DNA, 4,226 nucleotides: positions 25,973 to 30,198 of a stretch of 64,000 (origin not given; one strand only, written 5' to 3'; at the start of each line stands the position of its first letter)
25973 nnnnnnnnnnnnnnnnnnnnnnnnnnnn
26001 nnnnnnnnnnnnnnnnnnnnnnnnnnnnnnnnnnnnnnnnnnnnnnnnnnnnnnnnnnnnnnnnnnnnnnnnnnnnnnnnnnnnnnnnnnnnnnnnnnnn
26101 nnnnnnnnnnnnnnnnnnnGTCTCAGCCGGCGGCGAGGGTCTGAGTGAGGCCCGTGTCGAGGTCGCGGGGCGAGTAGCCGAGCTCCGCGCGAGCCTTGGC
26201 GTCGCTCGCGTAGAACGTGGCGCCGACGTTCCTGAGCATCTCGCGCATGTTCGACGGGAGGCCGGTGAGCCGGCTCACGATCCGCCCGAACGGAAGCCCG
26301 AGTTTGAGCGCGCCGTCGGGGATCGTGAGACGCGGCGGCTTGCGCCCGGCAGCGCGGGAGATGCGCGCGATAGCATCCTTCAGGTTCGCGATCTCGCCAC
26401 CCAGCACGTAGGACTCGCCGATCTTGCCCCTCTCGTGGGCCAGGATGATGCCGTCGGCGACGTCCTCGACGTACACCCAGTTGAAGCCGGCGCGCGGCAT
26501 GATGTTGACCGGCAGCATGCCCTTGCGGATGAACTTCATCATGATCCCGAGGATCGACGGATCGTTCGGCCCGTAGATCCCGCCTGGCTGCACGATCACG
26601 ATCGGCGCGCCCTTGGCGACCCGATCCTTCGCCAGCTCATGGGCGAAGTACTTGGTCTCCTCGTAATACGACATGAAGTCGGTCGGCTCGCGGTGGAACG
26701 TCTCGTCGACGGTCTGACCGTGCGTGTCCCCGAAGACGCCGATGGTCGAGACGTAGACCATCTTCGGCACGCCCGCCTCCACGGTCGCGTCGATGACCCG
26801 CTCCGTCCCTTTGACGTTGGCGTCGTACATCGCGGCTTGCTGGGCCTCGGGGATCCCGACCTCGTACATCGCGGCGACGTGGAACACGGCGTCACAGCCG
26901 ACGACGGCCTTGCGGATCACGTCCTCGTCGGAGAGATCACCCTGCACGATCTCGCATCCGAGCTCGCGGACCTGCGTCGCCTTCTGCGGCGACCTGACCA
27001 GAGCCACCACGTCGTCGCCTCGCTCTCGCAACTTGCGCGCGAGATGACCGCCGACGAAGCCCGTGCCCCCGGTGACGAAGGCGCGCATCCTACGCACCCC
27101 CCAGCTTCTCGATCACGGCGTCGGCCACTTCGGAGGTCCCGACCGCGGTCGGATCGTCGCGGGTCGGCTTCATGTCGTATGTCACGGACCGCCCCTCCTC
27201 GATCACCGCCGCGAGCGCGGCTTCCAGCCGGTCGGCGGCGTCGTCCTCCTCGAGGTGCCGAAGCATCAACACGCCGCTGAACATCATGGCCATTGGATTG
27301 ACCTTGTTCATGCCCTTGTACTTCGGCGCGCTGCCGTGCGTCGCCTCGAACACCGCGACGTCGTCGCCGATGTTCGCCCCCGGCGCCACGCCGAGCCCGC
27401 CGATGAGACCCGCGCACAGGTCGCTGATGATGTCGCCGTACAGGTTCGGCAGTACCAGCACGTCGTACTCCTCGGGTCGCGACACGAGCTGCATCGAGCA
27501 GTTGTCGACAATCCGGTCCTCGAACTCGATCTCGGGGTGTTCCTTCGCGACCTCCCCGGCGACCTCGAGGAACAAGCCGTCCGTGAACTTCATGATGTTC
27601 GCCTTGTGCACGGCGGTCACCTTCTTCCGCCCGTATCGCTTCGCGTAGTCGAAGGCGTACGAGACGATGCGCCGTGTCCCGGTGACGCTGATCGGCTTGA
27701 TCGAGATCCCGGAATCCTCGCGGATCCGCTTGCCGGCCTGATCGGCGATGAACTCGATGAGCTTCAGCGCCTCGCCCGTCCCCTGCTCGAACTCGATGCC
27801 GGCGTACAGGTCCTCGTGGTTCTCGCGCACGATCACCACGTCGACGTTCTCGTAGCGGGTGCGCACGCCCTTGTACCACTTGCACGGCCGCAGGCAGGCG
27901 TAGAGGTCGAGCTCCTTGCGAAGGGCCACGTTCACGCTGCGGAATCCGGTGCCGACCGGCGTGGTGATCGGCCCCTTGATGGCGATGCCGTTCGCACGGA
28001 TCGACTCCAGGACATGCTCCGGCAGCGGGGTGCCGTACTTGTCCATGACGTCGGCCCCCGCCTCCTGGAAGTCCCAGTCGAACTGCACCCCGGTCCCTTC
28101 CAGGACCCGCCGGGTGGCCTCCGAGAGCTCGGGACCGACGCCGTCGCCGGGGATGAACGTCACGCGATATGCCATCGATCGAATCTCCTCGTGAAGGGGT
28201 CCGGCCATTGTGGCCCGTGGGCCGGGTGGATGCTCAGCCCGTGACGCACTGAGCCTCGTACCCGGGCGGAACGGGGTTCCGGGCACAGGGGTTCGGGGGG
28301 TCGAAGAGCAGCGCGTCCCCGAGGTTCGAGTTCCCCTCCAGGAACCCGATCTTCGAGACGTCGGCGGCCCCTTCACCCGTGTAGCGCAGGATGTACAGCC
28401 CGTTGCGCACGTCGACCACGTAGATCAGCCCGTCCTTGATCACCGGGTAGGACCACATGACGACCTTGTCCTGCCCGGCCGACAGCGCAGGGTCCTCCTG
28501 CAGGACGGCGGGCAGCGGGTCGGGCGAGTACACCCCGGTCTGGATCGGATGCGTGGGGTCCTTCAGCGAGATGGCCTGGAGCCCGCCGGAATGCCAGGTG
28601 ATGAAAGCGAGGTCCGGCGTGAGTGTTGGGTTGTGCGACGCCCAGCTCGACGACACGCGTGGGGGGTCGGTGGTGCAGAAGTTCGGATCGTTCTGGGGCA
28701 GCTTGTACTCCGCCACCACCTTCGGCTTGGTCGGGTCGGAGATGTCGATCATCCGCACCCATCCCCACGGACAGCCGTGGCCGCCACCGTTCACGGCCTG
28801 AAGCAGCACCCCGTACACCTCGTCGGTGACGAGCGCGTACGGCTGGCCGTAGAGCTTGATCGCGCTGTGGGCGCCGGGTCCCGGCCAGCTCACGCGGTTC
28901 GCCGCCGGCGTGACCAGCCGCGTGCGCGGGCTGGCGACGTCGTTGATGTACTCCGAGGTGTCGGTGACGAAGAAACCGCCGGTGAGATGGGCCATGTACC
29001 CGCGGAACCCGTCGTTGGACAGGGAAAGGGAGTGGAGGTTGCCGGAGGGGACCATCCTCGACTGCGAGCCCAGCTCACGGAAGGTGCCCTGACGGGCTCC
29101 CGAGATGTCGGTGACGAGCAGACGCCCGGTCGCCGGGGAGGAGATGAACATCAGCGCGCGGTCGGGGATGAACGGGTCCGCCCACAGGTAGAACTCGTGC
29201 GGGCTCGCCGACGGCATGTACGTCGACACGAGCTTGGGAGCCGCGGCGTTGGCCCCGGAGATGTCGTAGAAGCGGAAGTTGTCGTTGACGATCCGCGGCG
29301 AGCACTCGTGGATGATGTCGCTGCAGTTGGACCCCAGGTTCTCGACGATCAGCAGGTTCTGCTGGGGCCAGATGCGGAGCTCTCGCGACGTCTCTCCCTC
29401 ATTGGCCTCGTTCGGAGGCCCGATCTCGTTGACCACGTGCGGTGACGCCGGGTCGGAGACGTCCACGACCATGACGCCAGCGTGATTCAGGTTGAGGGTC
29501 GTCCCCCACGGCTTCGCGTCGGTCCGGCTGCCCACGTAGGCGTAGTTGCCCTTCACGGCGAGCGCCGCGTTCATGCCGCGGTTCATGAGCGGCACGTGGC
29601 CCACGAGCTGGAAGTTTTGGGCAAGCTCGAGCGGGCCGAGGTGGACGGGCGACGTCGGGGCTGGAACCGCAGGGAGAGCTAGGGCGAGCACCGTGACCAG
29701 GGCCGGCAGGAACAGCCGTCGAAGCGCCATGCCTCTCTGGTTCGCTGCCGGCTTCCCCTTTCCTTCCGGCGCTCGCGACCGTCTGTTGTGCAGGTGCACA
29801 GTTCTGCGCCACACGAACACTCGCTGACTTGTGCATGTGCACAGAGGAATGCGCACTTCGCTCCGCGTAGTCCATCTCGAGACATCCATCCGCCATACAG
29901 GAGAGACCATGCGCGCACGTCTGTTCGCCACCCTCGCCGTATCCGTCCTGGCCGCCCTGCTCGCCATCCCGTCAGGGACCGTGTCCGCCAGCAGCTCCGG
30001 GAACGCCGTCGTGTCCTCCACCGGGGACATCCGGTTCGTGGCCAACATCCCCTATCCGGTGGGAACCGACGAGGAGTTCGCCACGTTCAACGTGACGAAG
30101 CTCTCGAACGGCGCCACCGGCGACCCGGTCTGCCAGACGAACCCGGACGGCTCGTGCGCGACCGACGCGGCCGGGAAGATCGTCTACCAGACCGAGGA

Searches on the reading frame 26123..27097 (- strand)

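Call 59: search_protein_families(library=pfam, proteins=[window:26123-27097:-], max_evalue=0.00001)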
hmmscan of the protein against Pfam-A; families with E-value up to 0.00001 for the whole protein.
window:26123-27097:- (324 aa): 9 families
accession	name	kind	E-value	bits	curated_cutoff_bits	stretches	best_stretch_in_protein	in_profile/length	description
PF01370.27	Epimerase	-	1e-40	140.1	20.9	1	7-233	2-240/240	NAD dependent epimerase/dehydratase family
PF01073.25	3Beta_HSD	-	1.3e-35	123.3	22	1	8-221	2-229/280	3-beta hydroxysteroid dehydrogenase/isomerase family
PF13460.12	NAD_binding_10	-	2.3e-26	93.2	27.2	1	10-175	1-147/184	NAD(P)H-binding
PF16363.11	GDP_Man_Dehyd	-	3.3e-23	83.1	27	1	7-254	1-270/332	GDP-mannose 4,6 dehydratase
PF07993.18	NAD_binding_4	-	5.9e-18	65.4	20.1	1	59-187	80-217/258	Male sterility protein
PF05368.20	NmrA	-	3e-17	63.6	27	1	7-120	6-109/298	NmrA-like family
PF04321.23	RmlD_sub_bind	-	8e-17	61.7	27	1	4-192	1-169/287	RmlD substrate binding domain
PF02719.21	Polysacc_synt_2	-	3e-13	50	20.2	1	7-118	2-128/293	Polysaccharide biosynthesis protein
PF02254.24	TrkA_N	-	4.2e-09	37.2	23.8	1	11-67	5-61/116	TrkA-N domain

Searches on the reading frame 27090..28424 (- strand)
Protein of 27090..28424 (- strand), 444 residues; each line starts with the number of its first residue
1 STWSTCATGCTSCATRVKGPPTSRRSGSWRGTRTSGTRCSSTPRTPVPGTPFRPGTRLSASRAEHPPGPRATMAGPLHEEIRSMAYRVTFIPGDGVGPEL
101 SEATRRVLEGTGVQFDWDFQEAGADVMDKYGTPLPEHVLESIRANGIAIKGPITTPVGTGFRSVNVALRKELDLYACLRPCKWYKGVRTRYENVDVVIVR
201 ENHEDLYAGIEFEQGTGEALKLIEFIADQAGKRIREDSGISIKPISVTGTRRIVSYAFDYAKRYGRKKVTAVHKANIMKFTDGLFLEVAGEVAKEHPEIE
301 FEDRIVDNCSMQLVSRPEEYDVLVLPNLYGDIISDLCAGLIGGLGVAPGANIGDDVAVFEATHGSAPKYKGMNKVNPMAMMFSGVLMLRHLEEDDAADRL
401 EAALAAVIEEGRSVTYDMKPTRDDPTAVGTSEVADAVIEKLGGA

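Call 59: search_protein_families(library=pfam, proteins=[window:27090-28424:-], max_evalue=0.00001)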
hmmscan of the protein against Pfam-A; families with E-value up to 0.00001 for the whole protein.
window:27090-28424:- (444 aa): 1 family
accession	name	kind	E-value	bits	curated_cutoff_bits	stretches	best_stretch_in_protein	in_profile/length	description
PF00180.25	Iso_dh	-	4.9e-102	342.2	27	1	88-437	2-348/348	Isocitrate/isopropylmalate dehydrogenase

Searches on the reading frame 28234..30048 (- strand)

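Call 60: search_protein_families(library=pfam, proteins=[window:28234-30048:-], max_evalue=0.00001)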
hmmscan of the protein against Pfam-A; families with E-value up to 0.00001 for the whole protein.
window:28234-30048:- (604 aa): 1 family
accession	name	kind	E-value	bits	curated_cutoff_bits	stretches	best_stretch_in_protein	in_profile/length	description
PF08309.17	LVIVD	-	6.1e-08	32.3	20.2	0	190-206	21-37/42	LVIVD repeat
